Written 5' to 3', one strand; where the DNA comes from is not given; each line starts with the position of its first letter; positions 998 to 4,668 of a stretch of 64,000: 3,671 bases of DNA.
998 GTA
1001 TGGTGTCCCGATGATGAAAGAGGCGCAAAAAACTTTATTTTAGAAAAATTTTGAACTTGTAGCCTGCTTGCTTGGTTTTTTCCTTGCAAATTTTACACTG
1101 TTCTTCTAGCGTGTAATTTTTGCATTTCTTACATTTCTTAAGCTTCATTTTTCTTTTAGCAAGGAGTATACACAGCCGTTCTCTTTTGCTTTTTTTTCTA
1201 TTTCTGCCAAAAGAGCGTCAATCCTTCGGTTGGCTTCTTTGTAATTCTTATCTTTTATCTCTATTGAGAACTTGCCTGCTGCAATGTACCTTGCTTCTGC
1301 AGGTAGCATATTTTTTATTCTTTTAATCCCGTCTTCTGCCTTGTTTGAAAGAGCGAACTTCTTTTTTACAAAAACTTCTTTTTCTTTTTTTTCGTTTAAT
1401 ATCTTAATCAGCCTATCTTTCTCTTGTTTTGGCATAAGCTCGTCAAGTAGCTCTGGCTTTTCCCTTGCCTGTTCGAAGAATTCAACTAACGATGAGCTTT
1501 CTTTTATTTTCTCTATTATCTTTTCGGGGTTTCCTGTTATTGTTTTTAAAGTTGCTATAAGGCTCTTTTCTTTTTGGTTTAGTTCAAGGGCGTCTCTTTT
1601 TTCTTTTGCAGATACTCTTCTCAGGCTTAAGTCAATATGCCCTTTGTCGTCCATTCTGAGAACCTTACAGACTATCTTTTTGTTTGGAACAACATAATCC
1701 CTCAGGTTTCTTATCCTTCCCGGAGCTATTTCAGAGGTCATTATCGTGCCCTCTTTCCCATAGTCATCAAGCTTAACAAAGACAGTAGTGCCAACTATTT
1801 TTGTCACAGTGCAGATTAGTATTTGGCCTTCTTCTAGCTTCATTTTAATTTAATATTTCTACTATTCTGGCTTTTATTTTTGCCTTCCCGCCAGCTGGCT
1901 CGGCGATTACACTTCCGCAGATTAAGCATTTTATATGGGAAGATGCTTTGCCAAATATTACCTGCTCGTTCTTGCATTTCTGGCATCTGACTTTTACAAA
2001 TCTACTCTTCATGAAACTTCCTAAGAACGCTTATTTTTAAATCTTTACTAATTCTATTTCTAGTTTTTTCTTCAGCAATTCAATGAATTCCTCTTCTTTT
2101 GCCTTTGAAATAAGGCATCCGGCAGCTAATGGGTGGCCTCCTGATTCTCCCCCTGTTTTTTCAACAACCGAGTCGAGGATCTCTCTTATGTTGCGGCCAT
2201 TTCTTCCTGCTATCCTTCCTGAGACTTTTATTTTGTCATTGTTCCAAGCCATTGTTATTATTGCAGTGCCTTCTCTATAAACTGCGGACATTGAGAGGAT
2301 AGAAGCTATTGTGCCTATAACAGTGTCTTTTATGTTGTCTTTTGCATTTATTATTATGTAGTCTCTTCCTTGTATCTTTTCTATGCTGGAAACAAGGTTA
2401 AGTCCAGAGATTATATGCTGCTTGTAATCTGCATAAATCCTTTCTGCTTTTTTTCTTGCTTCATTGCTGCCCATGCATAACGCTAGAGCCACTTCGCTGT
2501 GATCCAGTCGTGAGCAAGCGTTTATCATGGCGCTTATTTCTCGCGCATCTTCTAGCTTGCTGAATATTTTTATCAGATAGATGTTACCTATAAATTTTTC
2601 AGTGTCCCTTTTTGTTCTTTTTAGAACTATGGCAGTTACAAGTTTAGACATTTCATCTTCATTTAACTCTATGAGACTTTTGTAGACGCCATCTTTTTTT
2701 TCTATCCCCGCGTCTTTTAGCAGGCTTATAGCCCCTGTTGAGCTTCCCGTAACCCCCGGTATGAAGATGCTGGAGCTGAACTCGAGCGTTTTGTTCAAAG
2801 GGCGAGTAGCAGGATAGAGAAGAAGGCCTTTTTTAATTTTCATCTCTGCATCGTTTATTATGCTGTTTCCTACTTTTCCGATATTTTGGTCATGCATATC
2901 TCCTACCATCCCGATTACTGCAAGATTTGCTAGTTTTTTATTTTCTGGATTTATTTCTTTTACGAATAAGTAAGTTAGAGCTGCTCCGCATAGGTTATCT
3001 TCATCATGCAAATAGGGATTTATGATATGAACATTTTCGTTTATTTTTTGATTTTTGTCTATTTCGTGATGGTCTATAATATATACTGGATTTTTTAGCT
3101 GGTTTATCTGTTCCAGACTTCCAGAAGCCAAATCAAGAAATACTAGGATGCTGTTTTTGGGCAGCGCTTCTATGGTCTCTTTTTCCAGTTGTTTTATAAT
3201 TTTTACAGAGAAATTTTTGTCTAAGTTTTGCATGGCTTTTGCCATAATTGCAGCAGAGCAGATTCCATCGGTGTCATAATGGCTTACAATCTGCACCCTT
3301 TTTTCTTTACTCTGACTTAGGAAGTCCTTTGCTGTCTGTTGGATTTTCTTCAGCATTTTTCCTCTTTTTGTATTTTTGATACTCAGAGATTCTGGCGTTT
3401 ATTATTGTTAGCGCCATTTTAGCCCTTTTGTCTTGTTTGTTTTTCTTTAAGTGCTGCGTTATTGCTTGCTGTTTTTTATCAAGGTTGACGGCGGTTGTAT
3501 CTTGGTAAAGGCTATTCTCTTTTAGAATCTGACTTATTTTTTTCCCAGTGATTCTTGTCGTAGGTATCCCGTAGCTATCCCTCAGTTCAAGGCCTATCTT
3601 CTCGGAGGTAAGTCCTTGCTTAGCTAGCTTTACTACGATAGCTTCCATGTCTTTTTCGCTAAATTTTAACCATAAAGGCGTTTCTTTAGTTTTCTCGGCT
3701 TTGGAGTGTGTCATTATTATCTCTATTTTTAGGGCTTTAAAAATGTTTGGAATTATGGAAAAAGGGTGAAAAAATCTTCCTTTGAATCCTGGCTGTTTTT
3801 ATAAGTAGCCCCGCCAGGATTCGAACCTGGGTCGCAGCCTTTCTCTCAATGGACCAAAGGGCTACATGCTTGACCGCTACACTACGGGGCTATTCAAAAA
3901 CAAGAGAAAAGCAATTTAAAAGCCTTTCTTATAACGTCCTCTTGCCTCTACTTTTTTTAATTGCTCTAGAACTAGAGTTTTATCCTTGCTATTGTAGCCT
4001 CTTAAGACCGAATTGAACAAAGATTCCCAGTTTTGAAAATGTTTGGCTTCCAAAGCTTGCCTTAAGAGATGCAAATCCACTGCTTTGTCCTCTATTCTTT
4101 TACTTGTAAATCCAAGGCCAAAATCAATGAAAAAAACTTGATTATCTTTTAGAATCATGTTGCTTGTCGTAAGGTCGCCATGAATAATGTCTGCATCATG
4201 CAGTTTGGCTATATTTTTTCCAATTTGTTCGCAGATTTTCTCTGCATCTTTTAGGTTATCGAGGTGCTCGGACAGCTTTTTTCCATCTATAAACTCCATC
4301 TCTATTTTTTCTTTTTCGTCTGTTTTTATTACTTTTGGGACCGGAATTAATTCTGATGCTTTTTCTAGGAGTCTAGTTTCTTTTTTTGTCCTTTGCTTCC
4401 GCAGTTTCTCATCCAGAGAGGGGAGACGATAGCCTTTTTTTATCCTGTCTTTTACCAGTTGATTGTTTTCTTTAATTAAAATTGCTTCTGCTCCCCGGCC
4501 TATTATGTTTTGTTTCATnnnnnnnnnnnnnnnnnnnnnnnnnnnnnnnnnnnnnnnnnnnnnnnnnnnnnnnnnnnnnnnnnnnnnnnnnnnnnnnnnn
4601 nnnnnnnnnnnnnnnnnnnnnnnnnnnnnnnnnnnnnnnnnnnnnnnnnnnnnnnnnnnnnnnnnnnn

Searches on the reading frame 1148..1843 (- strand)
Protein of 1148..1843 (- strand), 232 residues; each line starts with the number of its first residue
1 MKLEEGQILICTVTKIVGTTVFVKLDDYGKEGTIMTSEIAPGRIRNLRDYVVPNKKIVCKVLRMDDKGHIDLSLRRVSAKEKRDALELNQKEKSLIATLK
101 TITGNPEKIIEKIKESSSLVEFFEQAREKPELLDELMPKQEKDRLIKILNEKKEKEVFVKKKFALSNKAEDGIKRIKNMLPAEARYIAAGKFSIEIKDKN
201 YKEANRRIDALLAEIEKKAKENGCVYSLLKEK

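Call 46: search_protein_families(library=pfam, proteins=[window:1148-1843:-], max_evalue=0.0001)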
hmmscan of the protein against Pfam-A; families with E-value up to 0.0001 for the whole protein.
window:1148-1843:- (232 aa): 2 families
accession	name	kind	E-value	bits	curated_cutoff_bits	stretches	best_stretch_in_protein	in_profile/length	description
PF07541.17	EIF_2_alpha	-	1.5e-07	31.9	22.8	1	110-196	6-97/114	Eukaryotic translation initiation factor 2 alpha subunit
PF00575.29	S1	-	8.2e-06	26.6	22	1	2-75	1-74/74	S1 RNA binding domain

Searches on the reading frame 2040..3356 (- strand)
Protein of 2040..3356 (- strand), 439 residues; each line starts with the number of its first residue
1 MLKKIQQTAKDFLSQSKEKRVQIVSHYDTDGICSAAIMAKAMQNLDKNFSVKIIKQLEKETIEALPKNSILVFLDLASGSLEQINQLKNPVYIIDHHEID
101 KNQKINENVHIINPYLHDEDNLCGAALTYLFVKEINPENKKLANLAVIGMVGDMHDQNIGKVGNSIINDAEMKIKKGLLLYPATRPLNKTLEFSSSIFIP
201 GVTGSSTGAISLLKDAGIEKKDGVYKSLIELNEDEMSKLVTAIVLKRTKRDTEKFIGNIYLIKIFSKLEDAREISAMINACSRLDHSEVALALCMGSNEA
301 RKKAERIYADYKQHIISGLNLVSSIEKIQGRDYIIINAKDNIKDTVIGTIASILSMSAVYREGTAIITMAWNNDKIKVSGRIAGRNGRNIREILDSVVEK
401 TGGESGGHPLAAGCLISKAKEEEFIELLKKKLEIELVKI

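Call 46: search_protein_families(library=pfam, proteins=[window:2040-3356:-], max_evalue=0.0001)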
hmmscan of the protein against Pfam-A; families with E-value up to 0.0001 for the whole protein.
window:2040-3356:- (439 aa): 3 families
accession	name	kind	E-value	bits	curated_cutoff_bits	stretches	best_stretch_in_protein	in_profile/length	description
PF01368.27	DHH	-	3.5e-15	56.8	28.1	1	21-150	2-125/125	DHH family, N-terminal domain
PF21763.2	DHH_CID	-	6.6e-14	52.5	27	1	184-251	6-74/84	DHH-CID domain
PF02272.25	DHHA1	-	3.1e-11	44.1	25.9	1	335-432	5-100/102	DHHA1 domain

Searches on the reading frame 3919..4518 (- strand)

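Call 46: search_protein_families(library=pfam, proteins=[window:3919-4518:-], max_evalue=0.0001)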
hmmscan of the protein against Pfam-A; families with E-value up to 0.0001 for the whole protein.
window:3919-4518:- (200 aa): 7 families
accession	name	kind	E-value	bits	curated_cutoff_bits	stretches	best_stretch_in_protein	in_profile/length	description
PF01163.29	RIO1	-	2.9e-14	53.6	22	1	37-134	48-149/187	RIO domain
PF01636.29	APH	-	6.8e-10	39.5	23.2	0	41-110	34-111/239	Phosphotransferase enzyme family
PF00069.31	Pkinase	-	3.4e-09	36.9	31.7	1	32-136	34-145/263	Protein kinase domain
PF03109.22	ABC1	-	4.1e-07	29.8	22.9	1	53-138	125-216/244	ABC1 atypical kinase-like domain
PF07714.23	PK_Tyr_Ser-Thr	-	1.7e-06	28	23.1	1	43-139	47-152/258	Protein tyrosine and serine/threonine kinase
PF06293.20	Kdo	-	3.7e-06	27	21.3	1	90-165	118-201/207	Lipopolysaccharide kinase (Kdo/WaaP) family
PF06176.17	WaaY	-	6.1e-05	23.2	20.3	1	58-139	106-184/229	Lipopolysaccharide core biosynthesis protein (WaaY)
